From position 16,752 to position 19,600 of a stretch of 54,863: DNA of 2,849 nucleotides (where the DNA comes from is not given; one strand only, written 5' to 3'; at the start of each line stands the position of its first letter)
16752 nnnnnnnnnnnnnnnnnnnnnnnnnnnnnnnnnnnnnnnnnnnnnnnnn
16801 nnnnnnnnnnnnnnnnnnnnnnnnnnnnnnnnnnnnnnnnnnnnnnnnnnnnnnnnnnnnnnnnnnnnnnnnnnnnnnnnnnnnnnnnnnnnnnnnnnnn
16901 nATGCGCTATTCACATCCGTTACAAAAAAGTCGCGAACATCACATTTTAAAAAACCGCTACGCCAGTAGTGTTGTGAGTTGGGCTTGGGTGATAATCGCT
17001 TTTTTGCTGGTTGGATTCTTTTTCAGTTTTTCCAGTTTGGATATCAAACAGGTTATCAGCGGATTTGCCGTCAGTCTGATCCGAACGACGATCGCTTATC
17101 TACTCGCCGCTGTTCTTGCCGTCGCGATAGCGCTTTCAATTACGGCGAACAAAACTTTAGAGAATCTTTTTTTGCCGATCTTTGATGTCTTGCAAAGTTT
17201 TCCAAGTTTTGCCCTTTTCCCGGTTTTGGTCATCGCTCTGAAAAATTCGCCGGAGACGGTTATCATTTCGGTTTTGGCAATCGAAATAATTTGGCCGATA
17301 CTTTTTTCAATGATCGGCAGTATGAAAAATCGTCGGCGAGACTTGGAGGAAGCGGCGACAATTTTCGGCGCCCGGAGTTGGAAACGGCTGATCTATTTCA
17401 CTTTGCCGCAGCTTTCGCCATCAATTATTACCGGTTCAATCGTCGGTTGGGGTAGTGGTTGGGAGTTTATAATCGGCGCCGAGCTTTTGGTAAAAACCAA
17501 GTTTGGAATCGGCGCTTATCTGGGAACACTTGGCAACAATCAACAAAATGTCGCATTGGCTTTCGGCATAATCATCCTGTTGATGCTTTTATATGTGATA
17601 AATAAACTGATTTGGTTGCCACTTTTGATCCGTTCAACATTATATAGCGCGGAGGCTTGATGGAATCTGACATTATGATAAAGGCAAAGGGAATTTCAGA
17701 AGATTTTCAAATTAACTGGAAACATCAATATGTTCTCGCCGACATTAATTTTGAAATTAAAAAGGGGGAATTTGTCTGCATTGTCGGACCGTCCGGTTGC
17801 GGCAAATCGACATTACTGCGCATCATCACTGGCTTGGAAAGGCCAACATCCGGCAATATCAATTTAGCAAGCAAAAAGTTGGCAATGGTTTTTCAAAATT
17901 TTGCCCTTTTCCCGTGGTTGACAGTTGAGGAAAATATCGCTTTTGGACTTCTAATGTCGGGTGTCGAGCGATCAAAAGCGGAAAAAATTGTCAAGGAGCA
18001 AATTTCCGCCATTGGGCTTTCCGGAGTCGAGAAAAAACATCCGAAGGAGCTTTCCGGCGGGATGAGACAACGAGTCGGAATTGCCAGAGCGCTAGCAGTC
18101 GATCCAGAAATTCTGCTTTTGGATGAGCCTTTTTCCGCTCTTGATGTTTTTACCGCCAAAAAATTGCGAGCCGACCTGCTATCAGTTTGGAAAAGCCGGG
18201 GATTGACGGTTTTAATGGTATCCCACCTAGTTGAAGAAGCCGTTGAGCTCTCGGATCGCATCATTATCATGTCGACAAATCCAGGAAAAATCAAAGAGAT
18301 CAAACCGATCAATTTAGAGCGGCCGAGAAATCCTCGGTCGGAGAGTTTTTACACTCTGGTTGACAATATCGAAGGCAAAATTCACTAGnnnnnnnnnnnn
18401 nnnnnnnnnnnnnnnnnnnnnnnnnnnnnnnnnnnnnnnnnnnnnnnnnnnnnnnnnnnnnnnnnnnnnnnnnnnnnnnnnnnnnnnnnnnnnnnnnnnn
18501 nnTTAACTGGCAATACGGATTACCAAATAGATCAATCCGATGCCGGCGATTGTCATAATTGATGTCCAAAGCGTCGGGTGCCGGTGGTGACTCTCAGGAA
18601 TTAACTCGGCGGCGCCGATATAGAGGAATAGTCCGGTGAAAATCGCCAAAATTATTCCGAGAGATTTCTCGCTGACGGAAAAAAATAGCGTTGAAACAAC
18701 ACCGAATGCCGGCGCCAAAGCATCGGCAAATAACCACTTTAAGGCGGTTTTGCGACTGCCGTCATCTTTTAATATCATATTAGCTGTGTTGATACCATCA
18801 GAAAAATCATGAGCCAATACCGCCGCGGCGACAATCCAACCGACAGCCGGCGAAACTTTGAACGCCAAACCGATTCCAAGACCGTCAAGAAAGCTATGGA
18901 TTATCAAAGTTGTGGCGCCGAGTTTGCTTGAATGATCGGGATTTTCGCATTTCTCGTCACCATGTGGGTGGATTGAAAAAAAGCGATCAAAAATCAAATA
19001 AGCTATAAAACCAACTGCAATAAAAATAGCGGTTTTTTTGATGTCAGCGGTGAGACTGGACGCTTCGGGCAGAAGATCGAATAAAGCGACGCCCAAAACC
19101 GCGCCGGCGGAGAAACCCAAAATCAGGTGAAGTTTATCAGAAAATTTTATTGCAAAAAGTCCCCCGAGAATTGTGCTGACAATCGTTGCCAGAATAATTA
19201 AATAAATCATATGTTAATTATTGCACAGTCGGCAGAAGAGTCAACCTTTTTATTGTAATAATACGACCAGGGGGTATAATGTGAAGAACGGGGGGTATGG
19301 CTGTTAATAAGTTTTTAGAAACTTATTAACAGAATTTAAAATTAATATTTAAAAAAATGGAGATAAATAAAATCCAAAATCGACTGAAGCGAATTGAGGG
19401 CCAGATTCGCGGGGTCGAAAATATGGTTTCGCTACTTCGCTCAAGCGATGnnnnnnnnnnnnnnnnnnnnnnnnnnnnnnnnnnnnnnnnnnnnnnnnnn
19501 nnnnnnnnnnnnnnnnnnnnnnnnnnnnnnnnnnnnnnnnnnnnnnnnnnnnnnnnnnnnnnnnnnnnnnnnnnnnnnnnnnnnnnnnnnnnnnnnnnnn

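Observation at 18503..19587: Metal-ligand-free CsoR-family regulator divergent from a ZIP transporter, with G-tract boxes and a perfect 14-bp palindrome in the spacer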

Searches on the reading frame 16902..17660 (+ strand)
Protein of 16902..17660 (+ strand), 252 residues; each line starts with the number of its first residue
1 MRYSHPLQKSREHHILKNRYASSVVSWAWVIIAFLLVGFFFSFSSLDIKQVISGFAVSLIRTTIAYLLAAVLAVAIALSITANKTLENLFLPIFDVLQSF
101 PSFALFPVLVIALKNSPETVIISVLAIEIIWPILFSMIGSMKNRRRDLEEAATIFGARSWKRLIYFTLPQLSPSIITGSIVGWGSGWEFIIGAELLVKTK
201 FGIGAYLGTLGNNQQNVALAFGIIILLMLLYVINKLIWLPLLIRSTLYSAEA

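Call 3: search_protein_families(library=pfam, proteins=[window:16902-17660:+], max_evalue=0.1)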
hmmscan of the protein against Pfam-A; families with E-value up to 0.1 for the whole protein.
window:16902-17660:+ (252 aa): 1 family
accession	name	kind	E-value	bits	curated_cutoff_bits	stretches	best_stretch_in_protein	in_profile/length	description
PF00528.27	BPD_transp_1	-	8.2e-21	75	26.4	1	79-232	7-169/184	Binding-protein-dependent transport system inner membrane component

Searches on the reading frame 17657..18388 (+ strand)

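Call 3: search_protein_families(library=pfam, proteins=[window:17657-18388:+], max_evalue=0.1)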
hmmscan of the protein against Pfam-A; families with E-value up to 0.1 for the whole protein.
window:17657-18388:+ (243 aa): 25 families
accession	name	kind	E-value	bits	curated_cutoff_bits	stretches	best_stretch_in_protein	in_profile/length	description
PF00005.33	ABC_tran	-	3.9e-36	125.1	25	1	27-159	1-136/137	ABC transporter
PF13304.12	AAA_21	-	2.5e-08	34.8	27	2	39-60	1-22/304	AAA domain, putative AbiEii toxin, Type IV TA system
PF09818.15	ABC_ATPase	-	0.00014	21.5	23.2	0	131-186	157-211/283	P-loop domain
PF13555.12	AAA_29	-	0.00021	21.4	27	1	19-72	7-58/61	P-loop containing region of AAA domain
PF13476.12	AAA_23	-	0.00032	21.8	27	1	28-58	13-40/201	AAA domain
PF03193.22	RsgA_GTPase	-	0.00037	20.8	30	1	19-63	89-132/174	RsgA GTPase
PF13401.12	AAA_22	-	0.00067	20.4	27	1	37-157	5-92/130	AAA domain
PF00004.35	AAA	-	0.0022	18.9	21.2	1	40-157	1-65/131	ATPase family associated with various cellular activities (AAA)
PF13191.12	AAA_16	-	0.0026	18.7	32.6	1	37-69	24-61/167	AAA ATPase domain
PF03215.21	Rad17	-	0.003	18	23.8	1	32-58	40-66/186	Rad17 P-loop domain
PF02463.25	SMC_N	-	0.003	17.5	40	0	37-55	24-42/220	RecF/RecN/SMC N terminal domain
PF20703.3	nSTAND1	-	0.0048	17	27.1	1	33-55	29-51/379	Novel STAND NTPase 1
PF07728.20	AAA_5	-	0.013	16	22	0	40-58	2-20/139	AAA domain (dynein-related subfamily)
PF01926.29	MMR_HSR1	-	0.014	15.9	21.9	1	40-68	2-29/113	50S ribosome-binding GTPase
PF01637.24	ATPase_2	-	0.016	15.4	33.2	1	36-57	19-40/225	ATPase domain predominantly from Archaea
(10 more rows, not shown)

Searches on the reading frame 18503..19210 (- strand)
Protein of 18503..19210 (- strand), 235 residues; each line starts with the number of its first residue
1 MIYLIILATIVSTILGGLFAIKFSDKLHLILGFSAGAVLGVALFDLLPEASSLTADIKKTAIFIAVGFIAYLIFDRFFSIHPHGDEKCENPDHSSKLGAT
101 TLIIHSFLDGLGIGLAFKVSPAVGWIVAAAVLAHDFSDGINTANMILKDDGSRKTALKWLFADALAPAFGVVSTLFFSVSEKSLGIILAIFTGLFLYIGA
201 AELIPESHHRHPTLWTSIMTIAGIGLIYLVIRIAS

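Call 3: search_protein_families(library=pfam, proteins=[window:18503-19210:-], max_evalue=0.1)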
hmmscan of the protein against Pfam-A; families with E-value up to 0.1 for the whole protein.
window:18503-19210:- (235 aa): 4 families
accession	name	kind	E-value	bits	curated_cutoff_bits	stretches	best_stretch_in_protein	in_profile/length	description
PF02535.28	Zip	-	2.1e-21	76.9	35.1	2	102-229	185-321/323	ZIP Zinc transporter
PF13886.12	TM7S3_TM198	-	0.0019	18.4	29.2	1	5-74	54-121/199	TM7S3/TM198-like domain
PF12966.13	AtpR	-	0.036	14.9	26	0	159-196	36-73/86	N-ATPase, AtpR subunit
PF03959.19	FSH1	-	0.054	13.6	21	1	28-78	103-154/211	Serine hydrolase (FSH1)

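Call 4: search_protein_families(library=ncbifam, proteins=[window:18503-19210:-], max_evalue=0.1)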
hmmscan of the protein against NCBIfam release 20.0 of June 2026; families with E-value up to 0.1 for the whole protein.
window:18503-19210:- (235 aa): 1 family
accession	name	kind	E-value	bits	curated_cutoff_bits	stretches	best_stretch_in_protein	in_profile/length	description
NF003243.0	PRK04201.1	equivalog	1.1e-18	67.5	252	1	8-228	14-259/266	zinc transporter ZupT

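Call 73: list_cluster_members(proteins=[P0001, window:18503-19210:-, P0086, P0085])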
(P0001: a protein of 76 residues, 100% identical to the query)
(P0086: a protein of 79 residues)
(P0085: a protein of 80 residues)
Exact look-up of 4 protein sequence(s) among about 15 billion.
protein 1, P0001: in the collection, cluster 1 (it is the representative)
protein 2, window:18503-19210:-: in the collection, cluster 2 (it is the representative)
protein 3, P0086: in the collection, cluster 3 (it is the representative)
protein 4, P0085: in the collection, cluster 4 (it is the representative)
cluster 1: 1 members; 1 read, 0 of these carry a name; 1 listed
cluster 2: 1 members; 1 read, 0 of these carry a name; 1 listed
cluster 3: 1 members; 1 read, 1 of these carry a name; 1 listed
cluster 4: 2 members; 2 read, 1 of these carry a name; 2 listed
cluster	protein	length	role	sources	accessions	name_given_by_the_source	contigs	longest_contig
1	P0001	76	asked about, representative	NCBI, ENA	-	-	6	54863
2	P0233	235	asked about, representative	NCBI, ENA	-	-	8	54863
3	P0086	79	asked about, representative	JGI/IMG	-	DNA-binding FrmR family transcriptional regulator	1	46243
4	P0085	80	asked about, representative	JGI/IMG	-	DNA-binding FrmR family transcriptional regulator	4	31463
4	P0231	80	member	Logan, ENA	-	-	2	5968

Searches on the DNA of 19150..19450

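Call 58: search_rna_families(source=window, start=19150, end=19450, threshold=evalue, max_evalue=1)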
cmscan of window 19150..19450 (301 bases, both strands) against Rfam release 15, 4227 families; matches with E-value up to 1: 0.
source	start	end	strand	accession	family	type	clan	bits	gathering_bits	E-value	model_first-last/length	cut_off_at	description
